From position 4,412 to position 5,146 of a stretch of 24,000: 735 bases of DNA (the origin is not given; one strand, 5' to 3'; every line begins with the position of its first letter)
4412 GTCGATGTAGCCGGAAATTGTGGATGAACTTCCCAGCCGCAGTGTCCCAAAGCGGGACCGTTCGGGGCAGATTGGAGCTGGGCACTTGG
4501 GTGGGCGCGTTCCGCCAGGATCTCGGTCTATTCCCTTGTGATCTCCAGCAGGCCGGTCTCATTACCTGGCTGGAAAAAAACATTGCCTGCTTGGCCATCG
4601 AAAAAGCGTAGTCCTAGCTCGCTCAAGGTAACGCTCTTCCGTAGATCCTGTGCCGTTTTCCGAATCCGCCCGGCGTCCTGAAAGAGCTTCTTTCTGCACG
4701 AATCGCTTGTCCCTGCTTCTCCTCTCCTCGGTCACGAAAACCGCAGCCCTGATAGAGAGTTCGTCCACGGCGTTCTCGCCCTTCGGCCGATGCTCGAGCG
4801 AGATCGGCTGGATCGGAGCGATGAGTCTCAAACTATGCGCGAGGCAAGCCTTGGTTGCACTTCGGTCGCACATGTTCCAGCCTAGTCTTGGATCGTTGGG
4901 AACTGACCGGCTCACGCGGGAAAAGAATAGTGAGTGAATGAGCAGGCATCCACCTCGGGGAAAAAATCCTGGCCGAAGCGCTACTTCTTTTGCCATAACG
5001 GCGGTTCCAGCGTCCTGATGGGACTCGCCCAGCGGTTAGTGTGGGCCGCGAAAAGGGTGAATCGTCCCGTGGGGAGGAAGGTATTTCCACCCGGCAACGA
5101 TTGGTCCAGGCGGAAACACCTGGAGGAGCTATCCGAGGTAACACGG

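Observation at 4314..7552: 3.2 kb stretch with no credible gene in an otherwise tightly packed region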

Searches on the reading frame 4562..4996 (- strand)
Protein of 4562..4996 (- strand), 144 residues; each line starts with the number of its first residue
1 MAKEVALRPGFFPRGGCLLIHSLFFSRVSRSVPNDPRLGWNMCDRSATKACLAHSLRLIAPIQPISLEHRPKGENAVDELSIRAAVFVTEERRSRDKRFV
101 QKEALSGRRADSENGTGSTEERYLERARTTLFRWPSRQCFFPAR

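Call 55: search_protein_representatives(protein=window:4562-4996:-)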
Query: 144 residues. Proteins with E-value up to 0.001 (for the whole library): 1; up to 1e-10: 1; up to 1e-30: 1. The best 1 are listed.
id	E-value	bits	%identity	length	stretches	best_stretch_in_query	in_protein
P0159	8.7e-92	320.8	100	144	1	1-144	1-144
